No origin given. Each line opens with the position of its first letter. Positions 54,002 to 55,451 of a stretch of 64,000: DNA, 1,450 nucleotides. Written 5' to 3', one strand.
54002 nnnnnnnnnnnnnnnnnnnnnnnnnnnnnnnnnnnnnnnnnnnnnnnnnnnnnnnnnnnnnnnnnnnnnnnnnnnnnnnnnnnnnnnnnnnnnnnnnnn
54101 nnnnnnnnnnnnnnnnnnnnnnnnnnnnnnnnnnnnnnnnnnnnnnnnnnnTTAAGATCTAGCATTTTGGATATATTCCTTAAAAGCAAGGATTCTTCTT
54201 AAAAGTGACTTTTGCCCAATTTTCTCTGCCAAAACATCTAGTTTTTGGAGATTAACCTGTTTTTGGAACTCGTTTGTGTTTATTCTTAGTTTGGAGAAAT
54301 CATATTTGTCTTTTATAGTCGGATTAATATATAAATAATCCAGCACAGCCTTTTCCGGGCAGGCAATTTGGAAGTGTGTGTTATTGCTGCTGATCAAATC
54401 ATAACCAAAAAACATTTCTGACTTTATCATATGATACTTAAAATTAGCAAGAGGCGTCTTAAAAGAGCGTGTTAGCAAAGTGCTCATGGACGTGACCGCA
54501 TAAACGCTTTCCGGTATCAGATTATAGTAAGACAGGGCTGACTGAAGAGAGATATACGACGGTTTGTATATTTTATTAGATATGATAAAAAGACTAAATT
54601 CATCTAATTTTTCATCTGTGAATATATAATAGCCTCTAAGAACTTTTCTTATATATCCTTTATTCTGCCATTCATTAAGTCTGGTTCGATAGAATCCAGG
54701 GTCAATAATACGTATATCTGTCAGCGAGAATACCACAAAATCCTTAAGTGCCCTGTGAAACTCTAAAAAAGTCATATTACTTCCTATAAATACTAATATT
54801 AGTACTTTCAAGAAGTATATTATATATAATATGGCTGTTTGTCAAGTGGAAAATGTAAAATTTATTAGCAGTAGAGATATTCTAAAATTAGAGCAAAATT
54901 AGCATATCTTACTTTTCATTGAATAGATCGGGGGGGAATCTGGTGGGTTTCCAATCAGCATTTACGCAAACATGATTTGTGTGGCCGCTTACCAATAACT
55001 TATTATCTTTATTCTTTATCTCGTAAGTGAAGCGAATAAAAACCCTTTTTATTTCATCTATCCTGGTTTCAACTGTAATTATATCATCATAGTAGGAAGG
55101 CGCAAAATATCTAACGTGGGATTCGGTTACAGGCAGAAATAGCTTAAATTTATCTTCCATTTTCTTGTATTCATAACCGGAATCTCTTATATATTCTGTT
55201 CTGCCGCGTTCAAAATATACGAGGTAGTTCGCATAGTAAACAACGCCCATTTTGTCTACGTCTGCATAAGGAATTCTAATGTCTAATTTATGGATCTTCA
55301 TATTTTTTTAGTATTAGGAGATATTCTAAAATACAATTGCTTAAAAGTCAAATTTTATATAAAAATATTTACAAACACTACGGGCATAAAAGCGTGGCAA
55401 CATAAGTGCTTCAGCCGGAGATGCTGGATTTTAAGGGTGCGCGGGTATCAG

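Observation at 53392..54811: AbiEi/AbiEii module with overlapping genes and a perfect palindromic operator candidate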

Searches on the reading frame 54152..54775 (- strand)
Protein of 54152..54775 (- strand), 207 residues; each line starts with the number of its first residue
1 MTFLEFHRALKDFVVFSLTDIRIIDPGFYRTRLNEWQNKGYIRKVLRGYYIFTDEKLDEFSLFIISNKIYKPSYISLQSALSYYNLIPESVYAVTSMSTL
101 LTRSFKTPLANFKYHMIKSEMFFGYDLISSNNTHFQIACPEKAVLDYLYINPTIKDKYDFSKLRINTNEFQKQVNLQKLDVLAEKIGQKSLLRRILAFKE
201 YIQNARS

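Call 3: search_protein_families(library=pfam, proteins=[window:54152-54775:-], max_evalue=0.01)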
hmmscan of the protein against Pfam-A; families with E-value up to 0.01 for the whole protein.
window:54152-54775:- (207 aa): 0 families

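Call 4: search_protein_families(library=padloc, proteins=[window:54152-54775:-], max_evalue=0.01)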
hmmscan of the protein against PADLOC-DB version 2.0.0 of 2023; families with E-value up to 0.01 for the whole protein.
window:54152-54775:- (207 aa): 20 families
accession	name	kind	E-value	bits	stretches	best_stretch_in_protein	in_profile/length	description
PDLC02241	AbiEi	-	2.5e-60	201.7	1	1-199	1-195/199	AbiEi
PDLC02272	AbiEi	-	1.6e-56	189.3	1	1-200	1-196/200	AbiEi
PDLC02230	AbiEi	-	1.5e-37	127.2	1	31-191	21-182/192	AbiEi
PDLC02267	AbiEi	-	1.4e-16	58.8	1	29-196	37-195/252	AbiEi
PDLC02240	AbiEi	-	6.8e-16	56.4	1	38-184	43-196/216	AbiEi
PDLC02255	AbiEi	-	9.5e-14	49.4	1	15-154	15-151/186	AbiEi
PDLC02271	AbiEi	-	1.9e-11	41.6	1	32-195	43-212/263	AbiEi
PDLC02274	AbiEi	-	8.7e-11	39.9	1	38-149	43-160/217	AbiEi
PDLC02265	AbiEi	-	3.3e-10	38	1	26-196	25-194/198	AbiEi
PDLC02269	AbiEi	-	3.7e-10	37.5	1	15-147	12-143/251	AbiEi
PDLC02232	AbiEi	-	1e-09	36.5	1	15-146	20-158/177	AbiEi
PDLC02225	AbiEi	-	1.4e-09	36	1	25-196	27-191/198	AbiEi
PDLC02275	AbiEi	-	4.8e-09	34.5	1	22-186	17-172/184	AbiEi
PDLC02287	AbiEi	-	3e-08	31.5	1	6-147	3-143/253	AbiEi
PDLC02283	AbiEi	-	2.3e-07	28.8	1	25-154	27-157/201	AbiEi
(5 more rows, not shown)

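Call 5: search_protein_families(library=ncbifam, proteins=[window:54152-54775:-], max_evalue=0.01)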
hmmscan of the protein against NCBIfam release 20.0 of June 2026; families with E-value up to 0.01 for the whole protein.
window:54152-54775:- (207 aa): 1 family
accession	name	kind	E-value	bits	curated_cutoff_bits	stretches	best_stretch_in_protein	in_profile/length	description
NF047376.1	TAA_AbiEi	equivalog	5.9e-08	32.6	150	1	28-146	37-160/172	type IV toxin-antitoxin system AbiEi family antitoxin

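Call 12: find_homologous_proteins(query=window:54152-54775:-)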
Query window:54152-54775:- (207 aa): 315 proteins with E <= 0.001 among 454 candidates; the best 120 are listed.
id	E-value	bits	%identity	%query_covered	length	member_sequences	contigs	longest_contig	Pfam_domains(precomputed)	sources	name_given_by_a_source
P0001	1.1e-130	451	100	100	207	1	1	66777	-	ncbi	ncbi:MAG: hypothetical protein ABII27_07510 [bacterium]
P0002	6.4e-99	348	76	99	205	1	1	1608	-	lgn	-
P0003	4.0e-92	325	73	99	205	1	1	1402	-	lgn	-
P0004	5.4e-82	292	62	99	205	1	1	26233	-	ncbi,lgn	-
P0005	8.6e-82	292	64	99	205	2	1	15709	-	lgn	-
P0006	1.6e-78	281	63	99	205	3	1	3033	-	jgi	jgi:predicted transcriptional regulator of viral defense system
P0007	2.5e-77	277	62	99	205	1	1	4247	-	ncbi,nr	ncbi:MAG: hypothetical protein HY920_08205 [Elusimicrobia bacterium]|nr:hypothetical protein [Elusim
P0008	1.4e-67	245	56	99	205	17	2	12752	-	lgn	-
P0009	1.7e-67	245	59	99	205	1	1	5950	-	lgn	-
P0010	5.1e-66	240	56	100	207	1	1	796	-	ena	-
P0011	8.9e-66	240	58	99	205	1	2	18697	-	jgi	-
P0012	1.1e-65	239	54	99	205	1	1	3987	-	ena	-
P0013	1.2e-65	239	54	99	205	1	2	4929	-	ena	-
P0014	1.3e-65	239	57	99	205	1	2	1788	-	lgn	-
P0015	3.2e-65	238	57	99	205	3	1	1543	-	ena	-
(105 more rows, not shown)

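Call 13: search_solved_structures(query=window:54152-54775:-, max_evalue=1, show_alignments=2)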
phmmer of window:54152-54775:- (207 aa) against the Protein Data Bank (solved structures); distinct sequences matched with E-value up to 1: 0.

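Call 17: find_related_loci(query=A1, collection=genome_contigs, flank=3000)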
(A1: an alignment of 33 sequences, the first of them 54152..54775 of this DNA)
Query A1 (207 aa) in genome_contigs; peptide patterns used: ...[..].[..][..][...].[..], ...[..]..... (x = any residue, [..] = any of these).
600 stretches matched a pattern (row limit reached: there are more); 585 encode a relative of the query (tblastn E <= 1e-3); the best 80 are kept; 80 distinct loci.
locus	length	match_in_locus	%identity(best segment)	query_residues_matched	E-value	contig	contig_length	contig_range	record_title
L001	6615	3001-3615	64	1-205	2e-89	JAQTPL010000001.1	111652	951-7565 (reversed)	MAG: bacterium isolate STB_115 NODE_393_length_111652_cov_3.777090_Sandtown_B, whole genome shotgun sequence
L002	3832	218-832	55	1-205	1e-72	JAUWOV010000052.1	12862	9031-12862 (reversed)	MAG: bacterium isolate CSMAG_2459 CSMAG_2459_k141_975228_length_12862_cov_19.9343, whole genome shotgun sequence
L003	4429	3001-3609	57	1-203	9e-72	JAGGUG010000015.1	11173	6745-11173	MAG: Candidatus Omnitrophota bacterium isolate AUK068 PB_MBMC_022_c_000000000072, whole genome shotgun sequence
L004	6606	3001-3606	56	1-202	7e-71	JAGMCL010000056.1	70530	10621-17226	MAG: candidate division WOR-3 bacterium isolate RS_17_14 ZL495.bin.14.fa_56, whole genome shotgun sequence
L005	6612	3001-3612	52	1-204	3e-70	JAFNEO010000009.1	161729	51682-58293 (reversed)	MAG: Candidatus Aminicenantes bacterium isolate bin_1 PROKKA_contig000009, whole genome shotgun sequence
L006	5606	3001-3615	50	1-205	2e-68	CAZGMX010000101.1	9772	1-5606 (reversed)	MAG TPA_asm: uncultured Actinomycetota bacterium isolate binchicken_co232_128 genome assembly, contig: NODE_13558_length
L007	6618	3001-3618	53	1-205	1e-68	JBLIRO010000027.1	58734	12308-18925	MAG: bacterium isolate MG1_202111_bin_529 MG1_202111_bin_529_scaffold_27, whole genome shotgun sequence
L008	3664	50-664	52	1-205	7e-68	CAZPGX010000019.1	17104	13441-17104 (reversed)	MAG TPA_asm: uncultured Planctomycetia bacterium isolate binchicken_co89_438 genome assembly, contig: NODE_6083_length_1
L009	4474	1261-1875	51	1-205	2e-66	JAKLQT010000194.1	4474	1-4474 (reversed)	MAG: Candidatus Omnitrophota bacterium isolate bin S2.42 k141_516623, whole genome shotgun sequence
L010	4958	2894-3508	50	1-205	5e-66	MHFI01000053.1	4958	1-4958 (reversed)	MAG: Omnitrophica bacterium RIFCSPHIGHO2_02_FULL_51_18 rifcsphigho2_02_scaffold_53272, whole genome shotgun sequence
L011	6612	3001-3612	51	1-204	5e-66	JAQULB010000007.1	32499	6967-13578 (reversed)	MAG: Candidatus Paceibacterota bacterium isolate STD1_120 NODE_2705_length_32499_cov_5.276350_Sandtown_D1, whole genome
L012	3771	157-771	54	1-205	4e-65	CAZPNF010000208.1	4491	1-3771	MAG TPA_asm: uncultured bacterium isolate binchicken_co262_332 genome assembly, contig: NODE_23119_length_4491_cov_3.419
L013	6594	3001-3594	52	1-198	2e-65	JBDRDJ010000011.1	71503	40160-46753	MAG: Candidatus Omnitrophota bacterium isolate MEGAHIT-group-1.241 k141_3736019, whole genome shotgun sequence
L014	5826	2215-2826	47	1-204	7e-65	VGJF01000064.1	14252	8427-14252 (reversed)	MAG: Candidatus Aminicenantes bacterium isolate M_DeepCast_400m_m2_244 M_DeepCast_400m_m2_244_Ga0194112_10007436, whole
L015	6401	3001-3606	52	1-205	5e-65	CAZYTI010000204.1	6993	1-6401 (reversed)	MAG TPA_asm: uncultured bacterium isolate binchicken_co97_67 genome assembly, contig: NODE_39280_length_6993_cov_3.72758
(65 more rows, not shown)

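Call 18: find_related_loci(query=A1, collection=metagenome_contigs, flank=3000)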
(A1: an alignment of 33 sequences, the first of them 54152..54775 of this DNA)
Query A1 (207 aa) in metagenome_contigs; peptide patterns used: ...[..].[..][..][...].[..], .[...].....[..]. (x = any residue, [..] = any of these).
600 stretches matched a pattern (row limit reached: there are more); 579 encode a relative of the query (tblastn E <= 1e-3); the best 80 are kept; 80 distinct loci.
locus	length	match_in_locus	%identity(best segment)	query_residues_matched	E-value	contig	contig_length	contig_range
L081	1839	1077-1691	53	1-205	4e-75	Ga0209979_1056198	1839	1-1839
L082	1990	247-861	54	1-205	4e-74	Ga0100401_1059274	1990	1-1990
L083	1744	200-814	54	1-205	7e-75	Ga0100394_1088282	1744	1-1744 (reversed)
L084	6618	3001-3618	54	1-206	1e-71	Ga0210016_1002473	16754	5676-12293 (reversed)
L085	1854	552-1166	53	1-205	2e-73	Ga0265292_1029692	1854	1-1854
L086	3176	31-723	51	1-205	5e-69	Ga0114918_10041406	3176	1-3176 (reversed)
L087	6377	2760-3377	50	1-206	8e-68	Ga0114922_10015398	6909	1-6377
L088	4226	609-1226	52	1-206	5e-68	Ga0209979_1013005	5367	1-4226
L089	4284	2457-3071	54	1-205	9e-68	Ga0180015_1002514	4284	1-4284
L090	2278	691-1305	54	1-205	4e-68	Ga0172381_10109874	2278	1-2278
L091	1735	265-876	52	1-204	6e-69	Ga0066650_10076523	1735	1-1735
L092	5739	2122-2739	49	1-206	1e-66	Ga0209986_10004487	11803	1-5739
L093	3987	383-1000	50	1-206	4e-66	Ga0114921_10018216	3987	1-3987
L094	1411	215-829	51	1-205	7e-70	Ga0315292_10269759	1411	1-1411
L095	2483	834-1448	50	1-205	7e-67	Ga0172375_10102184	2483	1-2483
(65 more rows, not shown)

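Call 37: predict_structure(alignment_id=A1)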
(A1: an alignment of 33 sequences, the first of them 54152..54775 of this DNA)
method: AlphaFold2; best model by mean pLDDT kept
length: 207 residues; sequences in the alignment: 33
mean_pLDDT: 91.6   pTM: 0.85
mean pLDDT of the five models: 91.6, 89.4, 86.0, 83.7, 68.4
residues with pLDDT >= 90: 164; 70-90: 37; 50-70: 5; < 50: 1
segments of 3 or more residues with pLDDT < 50: none
pLDDT, mean of each block of 10 residues (from residue 1): 89 91 90 92 93 91 94 95 85 88 93 94 93 91 96 93 91 95 93 95 78
secondary structure, 60 per line:
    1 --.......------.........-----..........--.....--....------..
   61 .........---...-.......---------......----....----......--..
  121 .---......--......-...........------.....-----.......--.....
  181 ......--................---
elements in order: H3-9 H18-24 H30-39 E42-46 E49-52 H59-69 E73-75 H77-83 E93-98 E103-106 E111-116 E125-130 E133-138 H140-150 H157-161 H167-173 H176-186 H189-204

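Call 41: fold_search(model_id=the predicted structure, library=pdb)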
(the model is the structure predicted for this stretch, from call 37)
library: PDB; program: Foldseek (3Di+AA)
matches with E <= 10: 316; with E <= 0.001: 2
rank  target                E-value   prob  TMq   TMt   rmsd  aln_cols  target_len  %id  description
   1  6y8q_A                5.1e-08  1.00  0.58  0.61   5.2       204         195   20  AbiEi antitoxin from Streptococcus agalactiae (released 2020-12-16)
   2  6y8q_D                8.1e-07  1.00  0.56  0.61   5.2       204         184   18  AbiEi antitoxin from Streptococcus agalactiae (released 2020-12-16)
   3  1zel_A                5.3e-03  0.99  0.47  0.35   9.5       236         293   12  Crystal structure of RV2827C protein from Mycobacterium tuberculosis (released 2006-05-02)
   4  2ewr                  1.8e-02  0.85  0.29  0.36   9.8       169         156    6  Crystal structure of a putative nucleotidyltransferase (tm1012) from Thermotoga maritima at 1.60 A resolution (released 2005-12-06)
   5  4ok0_B                4.9e-02  0.47  0.26  0.24  13.9       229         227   10  Crystal structure of putative nucleotidyltransferase from H. pylori (released 2014-04-09)
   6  5uvd                  5.5e-02  0.84  0.37  0.35   8.7       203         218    7  Crystal structure of an antigenic nucleotidyltransferase-like protein from Paracoccidioides brasiliensis (released 2018-01-31)
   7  4o8s                  5.5e-02  0.51  0.29  0.27  13.2       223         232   11  Crystal structure of JHP933 from Helicobacter pylori (released 2014-09-10)
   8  4ok0_A                5.5e-02  0.38  0.26  0.25  12.4       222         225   11  Crystal structure of putative nucleotidyltransferase from H. pylori (released 2014-04-09)
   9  6j7s                  8.9e-02  0.66  0.33  0.26   9.2       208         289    7  Crystal structure of toxin TglT (unusual type guanylyltransferase-like toxin, Rv1045) wild type protein from Mycobacteri (released 2020-05-13)
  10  4hx0                  9.5e-02  0.90  0.32  0.40   6.0       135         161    7  Crystal structure of a putative nucleotidyltransferase (TM1012) from Thermotoga maritima at 1.87 A resolution (released 2013-09-11)
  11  6y5u                  9.5e-02  0.66  0.33  0.26   9.8       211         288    7  MenT3 (aka TglT), nucleotidyltransferase toxin Rv1045 from Mycobacterium tuberculosis (released 2020-09-16)
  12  4p37_A                1.2e-01  0.38  0.31  0.15  14.8       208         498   12  Crystal structure of the Megavirus polyadenylate synthase (released 2015-04-01)
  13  6j7o                  1.4e-01  0.57  0.33  0.26   9.3       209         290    7  Crystal structure of toxin TglT (unusual type guanylyltransferase-like toxin, Rv1045) mutant E146Q from Mycobacterium tu (released 2020-05-13)
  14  4wse_B                1.6e-01  0.23  0.31  0.15  18.5       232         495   11  Crystal structure of the Mimivirus polyadenylate synthase (released 2015-04-01)
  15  4p37_B                3.0e-01  0.16  0.26  0.13  12.3       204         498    9  Crystal structure of the Megavirus polyadenylate synthase (released 2015-04-01)
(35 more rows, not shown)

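Call 45: search_solved_structures(query=A1, max_evalue=10, show_alignments=3)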
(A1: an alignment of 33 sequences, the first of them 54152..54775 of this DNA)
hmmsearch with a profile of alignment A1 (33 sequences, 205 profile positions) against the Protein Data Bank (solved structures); distinct sequences matched with E-value up to 10: 0.

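Call 48: find_encoding_contigs(protein=P0002, flank=1500, max_places=2)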
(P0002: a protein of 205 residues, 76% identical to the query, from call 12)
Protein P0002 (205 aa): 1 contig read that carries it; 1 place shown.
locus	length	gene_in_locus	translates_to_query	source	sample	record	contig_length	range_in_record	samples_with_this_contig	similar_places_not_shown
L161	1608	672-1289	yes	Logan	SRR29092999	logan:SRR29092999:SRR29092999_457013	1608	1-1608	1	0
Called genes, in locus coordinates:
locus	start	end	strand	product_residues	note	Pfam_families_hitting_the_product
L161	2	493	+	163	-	?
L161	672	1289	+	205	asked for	-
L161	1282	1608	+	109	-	?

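Call 49: find_encoding_contigs(protein=P0003, flank=1500, max_places=2)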
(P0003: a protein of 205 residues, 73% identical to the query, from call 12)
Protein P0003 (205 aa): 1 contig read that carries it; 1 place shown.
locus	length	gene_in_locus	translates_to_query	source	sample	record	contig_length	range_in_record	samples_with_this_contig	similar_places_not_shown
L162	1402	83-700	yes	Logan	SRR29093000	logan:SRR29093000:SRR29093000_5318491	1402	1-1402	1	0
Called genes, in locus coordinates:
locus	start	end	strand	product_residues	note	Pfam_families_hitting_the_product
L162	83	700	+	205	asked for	-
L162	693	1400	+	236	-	?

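Call 50: find_encoding_contigs(protein=P0004, flank=6000, max_places=2)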
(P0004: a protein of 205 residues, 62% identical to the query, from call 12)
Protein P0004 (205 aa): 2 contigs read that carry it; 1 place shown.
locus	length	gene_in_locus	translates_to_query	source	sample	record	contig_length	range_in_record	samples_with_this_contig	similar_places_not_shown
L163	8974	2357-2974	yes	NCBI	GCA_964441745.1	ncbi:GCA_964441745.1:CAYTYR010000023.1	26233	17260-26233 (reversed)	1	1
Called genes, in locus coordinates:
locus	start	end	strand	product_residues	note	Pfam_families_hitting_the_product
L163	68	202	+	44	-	-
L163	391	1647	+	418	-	PF01554:MatE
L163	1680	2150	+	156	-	-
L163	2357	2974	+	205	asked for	-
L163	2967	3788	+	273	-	PF08843:AbiEii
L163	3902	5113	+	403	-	-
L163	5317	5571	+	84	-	PF12728:HTH_17 (weak)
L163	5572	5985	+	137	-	PF02661:Fic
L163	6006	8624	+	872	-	PF01368:DHH, PF02272:DHHA1, PF00571:CBS, PF01743:PolyA_pol, PF12627:PolyA_pol_RNAbd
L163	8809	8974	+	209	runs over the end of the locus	PF02163:Peptidase_M50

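Call 58: find_encoding_contigs(protein=window:54152-54775:-, flank=10000, max_places=2)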
Protein window:54152-54775:- (207 aa): no gene with exactly this product is on record in the collection.

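Call 60: search_protein_families(library=pfam, alignment_id=A1, max_evalue=1)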
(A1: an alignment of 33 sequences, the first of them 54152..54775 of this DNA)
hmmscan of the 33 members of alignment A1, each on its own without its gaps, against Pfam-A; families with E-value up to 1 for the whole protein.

A. member 1, window:54152-54775:- (207 aa): 2 families
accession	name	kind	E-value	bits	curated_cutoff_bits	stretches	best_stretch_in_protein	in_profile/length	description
PF13338.12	AbiEi_4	-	0.014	15.9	25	1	14-53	12-49/49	Transcriptional regulator, AbiEi antitoxin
PF05798.17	Phage_FRD3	-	0.077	13.9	28.1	1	144-176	8-42/75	Bacteriophage FRD3 protein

B. families by the number of members that match (of 33 scanned): 12 families
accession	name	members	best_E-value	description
PF13338.12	AbiEi_4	19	2.5e-06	Transcriptional regulator, AbiEi antitoxin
PF17660.6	BTRD1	3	0.015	Polyglycine hydrolase-like, structural repeat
PF14425.11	Imm3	2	0.00015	Immunity protein Imm3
PF09674.15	DUF2400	2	0.019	Protein of unknown function (DUF2400)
PF15580.11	Imm53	1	0.06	Immunity protein 53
PF05798.17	Phage_FRD3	1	0.077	Bacteriophage FRD3 protein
PF11441.14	MxiM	1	0.09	Pilot protein MxiM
PF08909.16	DUF1854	1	0.1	Domain of unknown function (DUF1854)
PF03689.21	Nepo_coat_N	1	0.14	Nepovirus coat protein, N-terminal domain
PF23463.1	WWE_2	1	0.17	WWE domain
PF09945.14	DUF2177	1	0.18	Predicted membrane protein (DUF2177)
PF25189.1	Tad8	1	0.18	Type II Thoeris inhibitor Tad8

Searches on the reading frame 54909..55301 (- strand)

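Call 3: search_protein_families(library=pfam, proteins=[window:54909-55301:-], max_evalue=0.01)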
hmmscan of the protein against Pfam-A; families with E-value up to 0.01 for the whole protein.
window:54909-55301:- (130 aa): 3 families
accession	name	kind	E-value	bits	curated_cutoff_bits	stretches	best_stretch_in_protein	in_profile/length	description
PF13279.12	4HBT_2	-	7.9e-17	62.3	25.5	1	13-126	4-118/122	Thioesterase-like superfamily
PF03061.28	4HBT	-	5.2e-13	49.6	20.6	1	18-102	1-77/79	Thioesterase superfamily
PF01643.23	Acyl-ACP_TE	-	2.9e-07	30.7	23.7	1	7-125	7-126/131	Acyl-ACP thioesterase N-terminal domain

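Call 5: search_protein_families(library=ncbifam, proteins=[window:54909-55301:-], max_evalue=0.01)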
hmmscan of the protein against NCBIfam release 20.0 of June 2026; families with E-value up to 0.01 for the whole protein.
window:54909-55301:- (130 aa): 4 families
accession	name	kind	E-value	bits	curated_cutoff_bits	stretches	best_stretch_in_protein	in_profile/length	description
TIGR02799.1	thio_ybgC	equivalog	5.4e-32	110.7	141.35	1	4-128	1-125/126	tol-pal system-associated acyl-CoA thioesterase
TIGR00051.1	TIGR00051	subfamily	3.2e-30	104.8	68.7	1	8-122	2-116/117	YbgC/FadM family acyl-CoA thioesterase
NF047424.1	MenI_Staph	exception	2e-25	89.4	225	1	7-122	7-122/148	1,4-dihydroxy-2-naphthoyl-CoA hydrolase MenI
NF008065.0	PRK10800.1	equivalog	6.4e-21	74.9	185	1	3-124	5-126/134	tol-pal system-associated acyl-CoA thioesterase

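Call 47: search_protein_families(library=padloc, proteins=[window:54909-55301:-], max_evalue=0.001)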
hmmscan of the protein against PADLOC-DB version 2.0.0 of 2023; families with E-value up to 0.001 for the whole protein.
window:54909-55301:- (130 aa): 0 families
